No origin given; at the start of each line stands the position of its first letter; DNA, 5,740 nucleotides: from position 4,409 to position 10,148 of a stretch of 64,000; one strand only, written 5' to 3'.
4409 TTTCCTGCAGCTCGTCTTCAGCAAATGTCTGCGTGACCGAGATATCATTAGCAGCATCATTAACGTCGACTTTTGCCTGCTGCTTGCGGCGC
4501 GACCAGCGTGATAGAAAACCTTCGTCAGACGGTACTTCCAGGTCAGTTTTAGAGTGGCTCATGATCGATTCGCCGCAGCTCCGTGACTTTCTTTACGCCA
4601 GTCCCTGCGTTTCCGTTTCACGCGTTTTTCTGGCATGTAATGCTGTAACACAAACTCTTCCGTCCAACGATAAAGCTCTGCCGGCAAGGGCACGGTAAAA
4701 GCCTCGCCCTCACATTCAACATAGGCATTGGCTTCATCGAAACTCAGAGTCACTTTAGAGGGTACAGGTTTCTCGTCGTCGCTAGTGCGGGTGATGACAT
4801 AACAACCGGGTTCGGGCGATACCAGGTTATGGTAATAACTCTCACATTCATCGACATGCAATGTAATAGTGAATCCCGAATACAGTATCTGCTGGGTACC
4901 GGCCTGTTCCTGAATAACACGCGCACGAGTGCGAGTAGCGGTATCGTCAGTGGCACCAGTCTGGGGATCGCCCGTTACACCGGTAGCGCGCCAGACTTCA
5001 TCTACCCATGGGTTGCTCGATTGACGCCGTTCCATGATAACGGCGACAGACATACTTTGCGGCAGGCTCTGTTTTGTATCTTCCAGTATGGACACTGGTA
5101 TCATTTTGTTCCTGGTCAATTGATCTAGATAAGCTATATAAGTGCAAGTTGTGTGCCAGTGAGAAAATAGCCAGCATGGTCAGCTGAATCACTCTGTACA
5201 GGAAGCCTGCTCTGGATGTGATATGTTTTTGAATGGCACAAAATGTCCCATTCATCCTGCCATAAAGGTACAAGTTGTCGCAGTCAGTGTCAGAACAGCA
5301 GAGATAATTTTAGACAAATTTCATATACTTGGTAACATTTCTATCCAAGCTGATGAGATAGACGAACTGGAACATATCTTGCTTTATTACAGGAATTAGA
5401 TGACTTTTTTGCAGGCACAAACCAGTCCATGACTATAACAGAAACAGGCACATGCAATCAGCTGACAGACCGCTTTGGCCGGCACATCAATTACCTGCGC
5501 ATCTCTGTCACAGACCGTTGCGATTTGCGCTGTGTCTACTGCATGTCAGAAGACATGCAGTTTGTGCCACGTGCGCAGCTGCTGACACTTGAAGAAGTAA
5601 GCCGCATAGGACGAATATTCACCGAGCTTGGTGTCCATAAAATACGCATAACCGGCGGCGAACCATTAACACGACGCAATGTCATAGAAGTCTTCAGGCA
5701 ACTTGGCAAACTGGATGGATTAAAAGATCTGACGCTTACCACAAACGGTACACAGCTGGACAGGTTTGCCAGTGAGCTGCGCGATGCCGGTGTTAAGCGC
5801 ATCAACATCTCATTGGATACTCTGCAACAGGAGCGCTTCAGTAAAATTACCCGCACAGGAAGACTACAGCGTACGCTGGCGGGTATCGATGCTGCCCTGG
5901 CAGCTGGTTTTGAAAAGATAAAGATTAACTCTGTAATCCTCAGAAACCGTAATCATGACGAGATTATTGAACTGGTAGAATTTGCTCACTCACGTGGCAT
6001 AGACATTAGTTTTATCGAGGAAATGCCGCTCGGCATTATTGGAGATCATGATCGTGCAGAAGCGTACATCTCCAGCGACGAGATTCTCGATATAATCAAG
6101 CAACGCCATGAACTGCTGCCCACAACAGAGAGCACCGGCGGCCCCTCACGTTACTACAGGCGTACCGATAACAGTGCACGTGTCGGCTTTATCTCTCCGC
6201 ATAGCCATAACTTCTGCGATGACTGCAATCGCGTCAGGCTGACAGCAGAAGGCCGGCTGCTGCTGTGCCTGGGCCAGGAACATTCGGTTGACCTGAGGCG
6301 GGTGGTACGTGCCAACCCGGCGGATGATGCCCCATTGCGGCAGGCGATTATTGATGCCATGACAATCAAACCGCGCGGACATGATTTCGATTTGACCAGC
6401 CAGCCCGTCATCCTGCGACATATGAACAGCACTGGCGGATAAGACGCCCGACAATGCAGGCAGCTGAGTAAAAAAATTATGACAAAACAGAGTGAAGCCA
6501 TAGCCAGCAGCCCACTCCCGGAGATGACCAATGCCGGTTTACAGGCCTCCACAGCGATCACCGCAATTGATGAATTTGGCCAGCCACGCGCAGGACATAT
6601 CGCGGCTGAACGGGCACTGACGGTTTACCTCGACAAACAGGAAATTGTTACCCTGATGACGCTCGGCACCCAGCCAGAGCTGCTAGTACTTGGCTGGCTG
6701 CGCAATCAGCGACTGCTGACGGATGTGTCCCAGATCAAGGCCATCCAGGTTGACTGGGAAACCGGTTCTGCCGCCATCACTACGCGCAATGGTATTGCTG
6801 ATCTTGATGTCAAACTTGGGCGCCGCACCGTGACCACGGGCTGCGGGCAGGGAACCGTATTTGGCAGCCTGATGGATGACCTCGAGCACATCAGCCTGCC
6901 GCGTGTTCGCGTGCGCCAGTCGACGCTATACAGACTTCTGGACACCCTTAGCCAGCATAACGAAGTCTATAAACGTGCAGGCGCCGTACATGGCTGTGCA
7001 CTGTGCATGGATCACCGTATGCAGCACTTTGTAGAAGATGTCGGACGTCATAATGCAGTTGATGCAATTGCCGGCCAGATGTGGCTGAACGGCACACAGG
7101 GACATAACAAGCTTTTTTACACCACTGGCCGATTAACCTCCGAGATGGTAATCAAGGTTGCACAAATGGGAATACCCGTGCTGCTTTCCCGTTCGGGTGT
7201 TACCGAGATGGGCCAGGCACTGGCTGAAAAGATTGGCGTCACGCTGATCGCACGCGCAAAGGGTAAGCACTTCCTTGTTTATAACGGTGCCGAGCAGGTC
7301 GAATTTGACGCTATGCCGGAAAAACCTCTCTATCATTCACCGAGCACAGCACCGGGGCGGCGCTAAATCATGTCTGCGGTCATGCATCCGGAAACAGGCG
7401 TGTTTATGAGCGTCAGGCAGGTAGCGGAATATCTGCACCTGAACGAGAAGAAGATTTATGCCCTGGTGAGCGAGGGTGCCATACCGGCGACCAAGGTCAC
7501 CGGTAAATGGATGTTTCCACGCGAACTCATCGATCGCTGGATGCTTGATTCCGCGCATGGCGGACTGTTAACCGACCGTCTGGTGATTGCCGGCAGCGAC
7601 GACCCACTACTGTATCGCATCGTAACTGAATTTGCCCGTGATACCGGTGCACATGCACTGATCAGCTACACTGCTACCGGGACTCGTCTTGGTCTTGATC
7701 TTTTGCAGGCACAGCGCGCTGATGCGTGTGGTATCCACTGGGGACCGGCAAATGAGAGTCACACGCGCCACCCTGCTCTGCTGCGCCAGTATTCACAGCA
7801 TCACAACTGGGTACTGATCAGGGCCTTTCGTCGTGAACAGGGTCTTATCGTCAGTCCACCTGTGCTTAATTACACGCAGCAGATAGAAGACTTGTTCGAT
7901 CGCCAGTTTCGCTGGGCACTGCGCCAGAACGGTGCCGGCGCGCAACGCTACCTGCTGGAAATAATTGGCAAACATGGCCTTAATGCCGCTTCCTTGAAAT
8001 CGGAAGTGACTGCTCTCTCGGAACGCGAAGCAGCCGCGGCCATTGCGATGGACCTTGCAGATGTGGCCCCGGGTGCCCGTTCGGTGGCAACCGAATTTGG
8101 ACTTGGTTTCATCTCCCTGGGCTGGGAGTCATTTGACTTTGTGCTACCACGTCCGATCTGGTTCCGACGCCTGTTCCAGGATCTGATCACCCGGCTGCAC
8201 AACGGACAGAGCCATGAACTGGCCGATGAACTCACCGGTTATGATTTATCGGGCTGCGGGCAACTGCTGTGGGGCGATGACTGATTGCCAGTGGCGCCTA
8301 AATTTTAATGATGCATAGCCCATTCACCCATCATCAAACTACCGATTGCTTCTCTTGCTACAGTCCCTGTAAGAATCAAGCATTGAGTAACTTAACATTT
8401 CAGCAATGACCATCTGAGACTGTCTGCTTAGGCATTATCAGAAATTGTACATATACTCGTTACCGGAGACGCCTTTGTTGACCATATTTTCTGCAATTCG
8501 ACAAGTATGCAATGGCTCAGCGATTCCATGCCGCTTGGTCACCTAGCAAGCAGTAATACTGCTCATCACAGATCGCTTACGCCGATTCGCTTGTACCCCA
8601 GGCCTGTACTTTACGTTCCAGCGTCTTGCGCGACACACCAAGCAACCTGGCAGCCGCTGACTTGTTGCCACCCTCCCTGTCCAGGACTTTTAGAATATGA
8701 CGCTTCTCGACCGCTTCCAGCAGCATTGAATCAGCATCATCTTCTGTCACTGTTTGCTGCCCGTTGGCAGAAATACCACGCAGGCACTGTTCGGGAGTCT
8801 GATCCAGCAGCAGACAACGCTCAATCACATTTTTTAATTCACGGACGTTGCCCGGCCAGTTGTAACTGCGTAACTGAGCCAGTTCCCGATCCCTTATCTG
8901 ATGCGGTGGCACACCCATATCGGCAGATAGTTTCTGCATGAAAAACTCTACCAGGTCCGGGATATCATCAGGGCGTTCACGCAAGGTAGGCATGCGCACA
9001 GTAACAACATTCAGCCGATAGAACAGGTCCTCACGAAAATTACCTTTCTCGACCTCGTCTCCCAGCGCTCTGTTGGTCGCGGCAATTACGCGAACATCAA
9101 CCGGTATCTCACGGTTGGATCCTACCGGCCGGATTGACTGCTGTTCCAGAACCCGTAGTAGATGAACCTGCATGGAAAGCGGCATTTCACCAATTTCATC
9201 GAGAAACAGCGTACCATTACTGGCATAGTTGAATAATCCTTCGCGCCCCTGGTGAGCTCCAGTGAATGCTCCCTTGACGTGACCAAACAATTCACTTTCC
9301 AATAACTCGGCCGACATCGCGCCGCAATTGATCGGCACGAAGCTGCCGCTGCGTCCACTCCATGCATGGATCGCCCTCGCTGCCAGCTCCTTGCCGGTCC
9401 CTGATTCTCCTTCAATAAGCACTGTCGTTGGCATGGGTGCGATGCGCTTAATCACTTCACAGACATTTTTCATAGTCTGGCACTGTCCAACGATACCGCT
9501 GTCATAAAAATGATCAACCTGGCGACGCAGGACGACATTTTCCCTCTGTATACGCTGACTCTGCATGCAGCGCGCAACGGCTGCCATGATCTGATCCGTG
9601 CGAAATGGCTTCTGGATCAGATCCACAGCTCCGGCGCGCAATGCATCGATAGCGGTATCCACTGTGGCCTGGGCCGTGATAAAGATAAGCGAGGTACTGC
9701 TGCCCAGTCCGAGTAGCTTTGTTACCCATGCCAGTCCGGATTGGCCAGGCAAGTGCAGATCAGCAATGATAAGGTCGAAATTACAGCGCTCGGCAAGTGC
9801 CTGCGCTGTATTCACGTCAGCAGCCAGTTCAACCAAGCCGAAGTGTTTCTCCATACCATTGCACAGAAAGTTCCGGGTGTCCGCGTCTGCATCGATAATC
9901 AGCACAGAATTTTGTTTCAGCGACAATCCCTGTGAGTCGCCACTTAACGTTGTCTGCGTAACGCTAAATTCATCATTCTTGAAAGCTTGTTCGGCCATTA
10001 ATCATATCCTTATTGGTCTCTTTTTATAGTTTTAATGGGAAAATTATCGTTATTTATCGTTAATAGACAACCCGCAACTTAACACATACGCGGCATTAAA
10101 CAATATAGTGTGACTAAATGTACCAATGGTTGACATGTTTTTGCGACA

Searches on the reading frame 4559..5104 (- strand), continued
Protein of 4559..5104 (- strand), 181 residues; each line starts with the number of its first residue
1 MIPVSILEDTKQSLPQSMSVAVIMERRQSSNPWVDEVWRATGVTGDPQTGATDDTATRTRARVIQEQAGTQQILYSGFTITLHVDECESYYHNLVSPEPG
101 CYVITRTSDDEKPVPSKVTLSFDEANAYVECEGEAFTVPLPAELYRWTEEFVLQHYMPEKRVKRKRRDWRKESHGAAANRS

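Call 56: get_annotated_region(hit=H4, flank=9000)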
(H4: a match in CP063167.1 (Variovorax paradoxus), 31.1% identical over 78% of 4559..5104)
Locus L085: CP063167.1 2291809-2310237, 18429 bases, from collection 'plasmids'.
description: Variovorax paradoxus strain VAI-C plasmid unnamed, complete sequence
organism: Variovorax paradoxus (NCBI taxid 34073)
taxonomy: Bacteria; Pseudomonadota; Betaproteobacteria; Burkholderiales; Comamonadaceae; Variovorax; Variovorax paradoxus
host: -; source: -; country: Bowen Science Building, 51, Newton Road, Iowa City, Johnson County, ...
typing (MOB-suite, as given by PLSDB): non-mobilizable
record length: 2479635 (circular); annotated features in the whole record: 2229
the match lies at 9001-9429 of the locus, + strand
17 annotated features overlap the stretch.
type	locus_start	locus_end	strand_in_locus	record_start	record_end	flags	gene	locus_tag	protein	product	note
CDS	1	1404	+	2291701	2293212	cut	hydA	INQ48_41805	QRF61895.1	dihydropyrimidinase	-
CDS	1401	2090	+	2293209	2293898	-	-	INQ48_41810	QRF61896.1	aspartate/glutamate racemase family protein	-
CDS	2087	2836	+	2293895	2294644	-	-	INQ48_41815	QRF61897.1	aspartate/glutamate racemase family protein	-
CDS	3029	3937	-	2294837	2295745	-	-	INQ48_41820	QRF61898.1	formate dehydrogenase accessory sulfurtransferase FdhD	-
CDS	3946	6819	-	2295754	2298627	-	fdhF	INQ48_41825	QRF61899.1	formate dehydrogenase subunit alpha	-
CDS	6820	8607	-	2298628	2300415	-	-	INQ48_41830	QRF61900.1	NAD(P)H-dependent oxidoreductase subunit E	-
CDS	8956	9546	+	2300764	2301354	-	-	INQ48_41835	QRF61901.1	DUF3305 domain-containing protein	-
CDS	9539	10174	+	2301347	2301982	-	-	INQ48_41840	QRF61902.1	DUF3306 domain-containing protein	-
CDS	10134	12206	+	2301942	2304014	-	-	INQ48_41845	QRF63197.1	4Fe-4S binding protein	-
CDS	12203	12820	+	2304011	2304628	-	-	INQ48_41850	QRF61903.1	molecular chaperone TorD family protein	-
CDS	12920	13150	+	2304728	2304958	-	-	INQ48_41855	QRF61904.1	formate dehydrogenase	-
CDS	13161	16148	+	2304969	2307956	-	-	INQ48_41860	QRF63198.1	formate dehydrogenase subunit alpha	-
CDS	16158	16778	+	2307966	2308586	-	-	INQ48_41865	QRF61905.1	4Fe-4S dicluster domain-containing protein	-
CDS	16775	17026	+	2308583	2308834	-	-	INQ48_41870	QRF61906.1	hypothetical protein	-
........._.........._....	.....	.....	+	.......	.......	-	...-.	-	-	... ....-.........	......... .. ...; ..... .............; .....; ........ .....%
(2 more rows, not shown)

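Call 57: get_annotated_region(hit=H1, flank=9000)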
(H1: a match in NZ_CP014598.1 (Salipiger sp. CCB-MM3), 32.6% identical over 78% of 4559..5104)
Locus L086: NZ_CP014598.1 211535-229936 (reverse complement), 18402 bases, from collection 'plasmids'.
description: Salipiger sp. CCB-MM3 plasmid unnamed2, complete sequence
organism: Salipiger sp. CCB-MM3 (NCBI taxid 1792508)
taxonomy: Bacteria; Pseudomonadota; Alphaproteobacteria; Rhodobacterales; Roseobacteraceae; Salipiger; Salipiger sp. CCB-MM3
host: -; source: mangrove soil; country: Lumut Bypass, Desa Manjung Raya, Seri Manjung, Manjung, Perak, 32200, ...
typing (MOB-suite, as given by PLSDB): non-mobilizable; replicon rep_cluster_567
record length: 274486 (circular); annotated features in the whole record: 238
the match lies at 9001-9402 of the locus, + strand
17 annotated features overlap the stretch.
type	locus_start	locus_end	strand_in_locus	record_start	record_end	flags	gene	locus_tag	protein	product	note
CDS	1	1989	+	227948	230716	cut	fdhF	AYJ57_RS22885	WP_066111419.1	formate dehydrogenase subunit alpha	GO:0015942 - formate metabolic process [Evidence IEA]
CDS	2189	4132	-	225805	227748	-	-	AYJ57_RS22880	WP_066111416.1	cache domain-containing protein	-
CDS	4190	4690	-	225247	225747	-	-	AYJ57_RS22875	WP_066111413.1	DUF6505 family protein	-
CDS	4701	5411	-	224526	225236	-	-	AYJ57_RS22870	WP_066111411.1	biotin/lipoate--protein ligase family protein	-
CDS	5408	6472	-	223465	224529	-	apbC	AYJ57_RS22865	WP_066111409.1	iron-sulfur cluster carrier protein ApbC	GO:0016226 - iron-sulfur cluster assembly [Evidence IEA]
CDS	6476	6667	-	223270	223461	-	-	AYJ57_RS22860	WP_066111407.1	DUF6494 family protein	-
CDS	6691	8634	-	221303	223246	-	-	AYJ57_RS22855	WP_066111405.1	4Fe-4S binding protein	-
CDS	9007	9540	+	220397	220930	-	-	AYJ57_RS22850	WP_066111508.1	DUF3305 domain-containing protein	-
CDS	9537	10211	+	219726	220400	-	-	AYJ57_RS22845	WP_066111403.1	DUF3306 domain-containing protein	-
CDS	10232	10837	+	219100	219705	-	-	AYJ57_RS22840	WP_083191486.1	molecular chaperone TorD family protein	-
CDS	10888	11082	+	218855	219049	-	-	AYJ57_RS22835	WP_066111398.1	twin-arginine translocation signal domain-containing protein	-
CDS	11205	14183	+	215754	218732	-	-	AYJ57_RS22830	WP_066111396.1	formate dehydrogenase subunit alpha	-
CDS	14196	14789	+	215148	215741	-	fdh3B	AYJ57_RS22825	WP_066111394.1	formate dehydrogenase FDH3 subunit beta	-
CDS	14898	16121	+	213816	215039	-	-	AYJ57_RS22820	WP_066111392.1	formate dehydrogenase subunit gamma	GO:0009061 - anaerobic respiration [Evidence IEA]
CDS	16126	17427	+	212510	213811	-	-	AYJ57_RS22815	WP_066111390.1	c-type cytochrome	-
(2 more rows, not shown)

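Call 58: get_annotated_region(hit=H19, flank=9000)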
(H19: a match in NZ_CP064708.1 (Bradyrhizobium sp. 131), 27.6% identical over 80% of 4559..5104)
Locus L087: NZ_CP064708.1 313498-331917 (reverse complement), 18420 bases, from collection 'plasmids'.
description: Bradyrhizobium sp. 131 plasmid p131_1, complete sequence
organism: Bradyrhizobium sp. 131 (NCBI taxid 2782609)
taxonomy: Bacteria; Pseudomonadota; Alphaproteobacteria; Hyphomicrobiales; Nitrobacteraceae; Bradyrhizobium; Bradyrhizobium sp. 131
host: -; source: Acmispon strigosus,cell culture,root nodule; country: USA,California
typing (MOB-suite, as given by PLSDB): non-mobilizable
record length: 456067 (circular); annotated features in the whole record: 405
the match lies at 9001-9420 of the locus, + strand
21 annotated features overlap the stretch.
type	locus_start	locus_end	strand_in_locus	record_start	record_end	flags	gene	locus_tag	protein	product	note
CDS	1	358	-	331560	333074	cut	-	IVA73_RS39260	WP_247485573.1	DUF2235 domain-containing protein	-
CDS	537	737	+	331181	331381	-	-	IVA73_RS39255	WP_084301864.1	hypothetical protein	-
CDS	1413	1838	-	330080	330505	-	-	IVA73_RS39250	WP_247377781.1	SgcJ/EcaC family oxidoreductase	-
CDS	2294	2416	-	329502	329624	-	-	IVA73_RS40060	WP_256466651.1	hypothetical protein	-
CDS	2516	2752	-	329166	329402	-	-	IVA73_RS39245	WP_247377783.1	hypothetical protein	-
CDS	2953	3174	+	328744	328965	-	-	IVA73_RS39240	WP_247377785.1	hypothetical protein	-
CDS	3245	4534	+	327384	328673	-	-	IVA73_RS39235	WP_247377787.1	c-type cytochrome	-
CDS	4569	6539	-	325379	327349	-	-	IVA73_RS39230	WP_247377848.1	4Fe-4S binding protein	-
CDS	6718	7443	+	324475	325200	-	-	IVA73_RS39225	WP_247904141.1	biotin/lipoate--protein ligase family protein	-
CDS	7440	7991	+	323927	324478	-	-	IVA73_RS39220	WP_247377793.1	DUF6505 family protein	-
CDS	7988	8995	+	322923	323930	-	-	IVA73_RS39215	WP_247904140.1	DUF6352 family protein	-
CDS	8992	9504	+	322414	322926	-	-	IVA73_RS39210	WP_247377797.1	DUF3305 domain-containing protein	-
CDS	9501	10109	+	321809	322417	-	-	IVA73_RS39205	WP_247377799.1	DUF3306 domain-containing protein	-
CDS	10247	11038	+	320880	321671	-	-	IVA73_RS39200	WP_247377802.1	molecular chaperone TorD family protein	-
CDS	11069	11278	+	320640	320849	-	-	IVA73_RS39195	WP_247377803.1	twin-arginine translocation signal domain-containing protein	-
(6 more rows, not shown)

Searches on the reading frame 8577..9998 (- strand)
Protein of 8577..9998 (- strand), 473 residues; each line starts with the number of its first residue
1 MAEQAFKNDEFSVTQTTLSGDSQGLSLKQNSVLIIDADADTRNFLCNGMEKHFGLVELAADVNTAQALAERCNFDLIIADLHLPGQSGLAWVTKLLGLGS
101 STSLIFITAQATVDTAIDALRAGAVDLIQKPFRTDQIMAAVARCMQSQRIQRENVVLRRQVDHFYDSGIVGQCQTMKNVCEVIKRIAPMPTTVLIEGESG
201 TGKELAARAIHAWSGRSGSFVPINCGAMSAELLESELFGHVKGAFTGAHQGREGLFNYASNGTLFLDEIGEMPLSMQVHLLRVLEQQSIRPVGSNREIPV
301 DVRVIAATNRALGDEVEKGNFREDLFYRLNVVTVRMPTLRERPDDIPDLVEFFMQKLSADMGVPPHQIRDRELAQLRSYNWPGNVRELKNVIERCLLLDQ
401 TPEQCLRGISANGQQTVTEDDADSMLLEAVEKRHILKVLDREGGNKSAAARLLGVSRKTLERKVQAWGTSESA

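Call 6: search_protein_families(library=pfam, proteins=[window:8577-9998:-])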
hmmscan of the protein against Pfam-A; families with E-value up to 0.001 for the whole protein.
window:8577-9998:- (473 aa): 9 families
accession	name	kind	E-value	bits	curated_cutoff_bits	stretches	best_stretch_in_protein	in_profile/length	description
PF00158.32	Sigma54_activat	-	3.1e-69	232.4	20.2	1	169-334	1-167/168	Sigma-54 interaction domain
PF25601.1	AAA_lid_14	-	2.4e-19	69.4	27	1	340-402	1-63/87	AAA+ ATPase lid domain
PF00072.30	Response_reg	-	6.5e-19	68.6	30.2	1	32-141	1-110/111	Response regulator receiver domain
PF14532.12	Sigma54_activ_2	-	9.2e-18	65.3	25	1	170-339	1-138/138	Sigma-54 interaction domain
PF02954.25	HTH_8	-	4.5e-14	52.3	22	1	427-467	2-42/42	Bacterial regulatory protein, Fis family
PF07728.20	AAA_5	-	6.9e-07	29.8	22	1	193-312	2-125/139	AAA domain (dynein-related subfamily)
PF00004.35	AAA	-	4.7e-05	24.3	21.2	1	193-317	1-115/131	ATPase family associated with various cellular activities (AAA)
PF01078.27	Mg_chelatase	-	0.0001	22.2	20.3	0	247-311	93-159/207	Magnesium chelatase, subunit ChlI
PF20432.4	Xre-like-HTH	-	0.00083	20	25.8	0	422-463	2-46/63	Antitoxin Xre-like helix-turn-helix domain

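Call 41: search_protein_families(library=ncbifam, proteins=[window:8577-9998:-], max_evalue=0.00001)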
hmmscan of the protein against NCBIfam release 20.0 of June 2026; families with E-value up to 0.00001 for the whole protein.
window:8577-9998:- (473 aa): 84 families (the best 25 are shown)
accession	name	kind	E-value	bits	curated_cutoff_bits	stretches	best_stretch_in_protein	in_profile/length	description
NF008469.0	PRK11361.1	equivalog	1.6e-114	383.1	714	1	29-469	4-456/461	acetoacetate metabolism transcriptional regulator AtoC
TIGR01818.1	ntrC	equivalog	7.1e-111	371.2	558.6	1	32-400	1-368/463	nitrogen regulation protein NR(I)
TIGR02915.1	PEP_resp_reg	equivalog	7.7e-110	367.8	502.6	1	32-462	1-437/445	PEP-CTERM-box response regulator transcription factor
NF041552.1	TF_PrdR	equivalog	1.1e-104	350.9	795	1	167-467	267-576/577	sigma-54 dependent transcriptional regulator PrdR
NF051870.1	NAssimRespRegNtrX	equivalog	8.2e-104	348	600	1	31-468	3-451/452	nitrogen assimilation response regulator NtrX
NF041946.1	LuxO_transreg_Vib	equivalog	1.2e-98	331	800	1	62-403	29-370/463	quorum-sensing sigma-54 dependent transcriptional regulator LuxO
NF038308.1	RNA_repair_RtcR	equivalog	3.6e-98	329.7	650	1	107-462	117-506/530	RNA repair transcriptional activator RtcR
NF007689.0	PRK10365.1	equivalog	7.5e-98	328.2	760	1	32-464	8-439/441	sigma-54-dependent response regulator transcription factor ZraR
TIGR01817.1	nifA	equivalog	1.7e-96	324.1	528.85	1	137-400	167-429/534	nif-specific transcriptional activator NifA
TIGR02329.1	propionate_PrpR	equivalog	3.9e-94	316.2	499.2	1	107-466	169-526/526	propionate catabolism operon regulatory protein PrpR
NF011953.0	PRK15424.1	equivalog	3.6e-93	313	703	1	137-466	194-533/538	propionate catabolism operon regulatory protein PrpR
NF003451.0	PRK05022.1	equivalog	7.4e-92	308.7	476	1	118-464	141-505/512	nitric oxide reductase transcriptional regulator NorR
NF011695.0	PRK15115.1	equivalog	1e-91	308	763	1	28-459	5-428/445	two-component system response regulator GlrR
NF008176.1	PRK10923.1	equivalog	4.7e-90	302.4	620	1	29-398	3-370/469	nitrogen regulation protein NR(I)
NF050807.1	TransRegFlbDCaul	equivalog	1.1e-86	291.5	750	1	99-467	68-438/454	sigma-54-dependent transcriptional regulator FlbD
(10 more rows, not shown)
